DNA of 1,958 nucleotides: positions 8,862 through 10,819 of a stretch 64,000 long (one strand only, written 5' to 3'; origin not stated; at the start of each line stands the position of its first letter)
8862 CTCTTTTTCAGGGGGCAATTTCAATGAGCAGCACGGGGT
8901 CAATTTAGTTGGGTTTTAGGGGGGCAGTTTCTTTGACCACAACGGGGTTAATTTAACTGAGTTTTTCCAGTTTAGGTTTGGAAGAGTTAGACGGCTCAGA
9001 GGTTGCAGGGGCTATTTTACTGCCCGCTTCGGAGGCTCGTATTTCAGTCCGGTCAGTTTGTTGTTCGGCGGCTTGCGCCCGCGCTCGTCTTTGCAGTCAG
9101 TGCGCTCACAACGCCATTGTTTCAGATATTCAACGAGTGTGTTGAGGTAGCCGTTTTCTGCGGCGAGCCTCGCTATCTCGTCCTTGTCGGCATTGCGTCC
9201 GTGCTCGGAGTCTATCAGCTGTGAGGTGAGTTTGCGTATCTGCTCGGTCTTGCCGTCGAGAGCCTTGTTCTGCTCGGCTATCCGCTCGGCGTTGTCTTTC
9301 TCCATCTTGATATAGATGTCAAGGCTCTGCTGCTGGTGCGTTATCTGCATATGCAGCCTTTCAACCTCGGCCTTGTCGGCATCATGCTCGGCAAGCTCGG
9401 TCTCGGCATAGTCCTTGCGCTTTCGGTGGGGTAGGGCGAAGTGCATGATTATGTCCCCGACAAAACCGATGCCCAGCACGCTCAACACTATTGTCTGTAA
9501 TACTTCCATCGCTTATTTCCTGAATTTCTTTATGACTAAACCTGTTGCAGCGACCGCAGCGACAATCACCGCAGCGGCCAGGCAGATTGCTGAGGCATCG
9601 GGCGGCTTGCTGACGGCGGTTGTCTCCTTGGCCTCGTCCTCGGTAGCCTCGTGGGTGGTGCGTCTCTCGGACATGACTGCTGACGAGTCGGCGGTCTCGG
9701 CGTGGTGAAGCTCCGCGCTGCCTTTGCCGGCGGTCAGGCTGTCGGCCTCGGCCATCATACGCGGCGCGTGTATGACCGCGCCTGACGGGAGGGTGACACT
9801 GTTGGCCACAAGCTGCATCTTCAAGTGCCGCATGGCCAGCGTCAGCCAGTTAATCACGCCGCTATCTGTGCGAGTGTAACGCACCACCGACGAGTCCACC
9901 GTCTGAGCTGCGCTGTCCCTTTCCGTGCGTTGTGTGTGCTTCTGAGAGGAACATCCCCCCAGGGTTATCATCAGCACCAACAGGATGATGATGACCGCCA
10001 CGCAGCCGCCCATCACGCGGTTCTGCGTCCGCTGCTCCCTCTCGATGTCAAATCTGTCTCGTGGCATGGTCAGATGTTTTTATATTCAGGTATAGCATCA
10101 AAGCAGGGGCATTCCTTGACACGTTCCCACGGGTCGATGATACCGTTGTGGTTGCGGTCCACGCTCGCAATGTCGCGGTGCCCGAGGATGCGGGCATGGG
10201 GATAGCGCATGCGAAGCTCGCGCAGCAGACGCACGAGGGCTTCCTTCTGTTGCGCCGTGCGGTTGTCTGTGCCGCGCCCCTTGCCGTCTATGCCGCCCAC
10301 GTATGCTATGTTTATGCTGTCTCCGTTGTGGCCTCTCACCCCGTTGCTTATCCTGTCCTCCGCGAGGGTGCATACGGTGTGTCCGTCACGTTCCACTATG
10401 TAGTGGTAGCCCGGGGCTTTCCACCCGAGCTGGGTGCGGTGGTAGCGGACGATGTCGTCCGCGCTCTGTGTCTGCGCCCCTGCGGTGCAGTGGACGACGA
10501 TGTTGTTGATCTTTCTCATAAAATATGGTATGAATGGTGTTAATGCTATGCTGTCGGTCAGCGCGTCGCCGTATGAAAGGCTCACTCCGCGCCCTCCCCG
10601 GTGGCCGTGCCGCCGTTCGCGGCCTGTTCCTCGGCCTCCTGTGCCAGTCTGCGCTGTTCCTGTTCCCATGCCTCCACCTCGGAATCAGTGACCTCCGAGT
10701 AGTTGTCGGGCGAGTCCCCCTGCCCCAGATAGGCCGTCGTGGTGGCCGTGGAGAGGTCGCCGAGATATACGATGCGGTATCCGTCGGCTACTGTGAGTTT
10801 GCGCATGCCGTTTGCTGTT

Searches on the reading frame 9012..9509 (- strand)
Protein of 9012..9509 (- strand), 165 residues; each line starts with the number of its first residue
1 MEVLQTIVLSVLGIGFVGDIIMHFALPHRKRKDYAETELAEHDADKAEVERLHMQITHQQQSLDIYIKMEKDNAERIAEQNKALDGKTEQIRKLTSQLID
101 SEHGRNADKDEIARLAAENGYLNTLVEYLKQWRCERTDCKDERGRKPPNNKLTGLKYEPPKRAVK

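Call 12: search_protein_families(library=phrogs, proteins=[window:9012-9509:-], max_evalue=0.01)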
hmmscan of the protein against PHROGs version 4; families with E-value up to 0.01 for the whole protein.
window:9012-9509:- (165 aa): 1 family
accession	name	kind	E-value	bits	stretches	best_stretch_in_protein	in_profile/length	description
phrog_739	-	lysis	0.0074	17.5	0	8-97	7-91/122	Rz-like spanin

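Call 23: find_related_loci(query=window:9012-9509:-, collection=viral_contigs, flank=4000)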
Query window:9012-9509:- (165 aa) in viral_contigs; peptide patterns used: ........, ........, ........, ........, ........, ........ (x = any residue, [..] = any of these).
5 stretches matched a pattern; 2 encode a relative of the query (tblastn E <= 1e-3); 2 distinct loci.
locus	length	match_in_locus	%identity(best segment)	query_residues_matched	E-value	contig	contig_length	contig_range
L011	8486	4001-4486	82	1-165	3e-91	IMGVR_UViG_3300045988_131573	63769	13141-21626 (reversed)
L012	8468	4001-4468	69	5-160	2e-72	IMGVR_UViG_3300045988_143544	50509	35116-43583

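Call 42: search_protein_families(library=pfam, proteins=[L011:5043-6008:+, L011:4650-4946:+], max_evalue=0.001)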
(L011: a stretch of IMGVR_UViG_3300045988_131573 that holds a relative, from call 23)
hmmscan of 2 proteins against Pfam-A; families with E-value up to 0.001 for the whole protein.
L011:5043-6008:+ (321 aa): 0 families

L011:4650-4946:+ (98 aa): 2 families
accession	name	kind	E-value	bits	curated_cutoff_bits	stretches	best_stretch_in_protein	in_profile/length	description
PF08299.17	Bac_DnaA_C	-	9.8e-10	38.8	31.5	1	10-64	3-58/69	Bacterial dnaA protein helix-turn-helix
PF13384.12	HTH_23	-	1e-05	25.6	24.6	1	36-75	4-43/50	Homeodomain-like domain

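Call 43: search_protein_families(library=phrogs, proteins=[L011:5043-6008:+, L011:4650-4946:+], max_evalue=0.01)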
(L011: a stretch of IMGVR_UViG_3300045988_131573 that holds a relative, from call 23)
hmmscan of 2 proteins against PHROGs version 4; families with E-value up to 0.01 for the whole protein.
L011:5043-6008:+ (321 aa): 1 family
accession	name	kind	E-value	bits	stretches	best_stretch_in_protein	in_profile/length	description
phrog_16490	-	unknown function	5.6e-57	194.6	1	28-321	8-281/286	-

L011:4650-4946:+ (98 aa): 0 families
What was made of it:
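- The helix belongs to a 321-aa phage protein of another family (phrog_16490, call 43).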

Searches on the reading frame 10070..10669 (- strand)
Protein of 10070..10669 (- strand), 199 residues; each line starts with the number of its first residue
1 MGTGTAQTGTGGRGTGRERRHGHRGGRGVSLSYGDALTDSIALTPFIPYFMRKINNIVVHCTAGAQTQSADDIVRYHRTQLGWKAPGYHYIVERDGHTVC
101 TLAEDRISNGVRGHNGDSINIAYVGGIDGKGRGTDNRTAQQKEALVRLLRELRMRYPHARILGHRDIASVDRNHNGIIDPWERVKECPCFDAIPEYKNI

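Call 12: search_protein_families(library=phrogs, proteins=[window:10070-10669:-], max_evalue=0.01)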
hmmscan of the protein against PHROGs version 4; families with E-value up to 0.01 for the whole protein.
window:10070-10669:- (199 aa): 9 families
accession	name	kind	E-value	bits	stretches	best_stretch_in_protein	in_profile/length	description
phrog_822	-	lysis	7.9e-45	154.2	1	51-193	21-150/215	amidase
phrog_21433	-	lysis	2.7e-23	83.8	1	52-198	5-156/174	endolysin; inhibits RNA polymerase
phrog_1493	-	lysis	5.7e-13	49.8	1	52-167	32-145/394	endolysin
phrog_1794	-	lysis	4.1e-09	37.3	1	53-169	55-175/336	amidase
phrog_35436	-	lysis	2.1e-05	25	1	55-185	20-144/266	amidase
phrog_833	-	lysis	8.2e-05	23.4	1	52-168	28-143/294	endolysin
phrog_9611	-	lysis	0.00045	20.9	1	51-168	20-143/246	endolysin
phrog_880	-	lysis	0.0014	19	1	53-180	192-318/435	endolysin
phrog_700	-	lysis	0.0086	16.5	0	52-124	207-273/491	endolysin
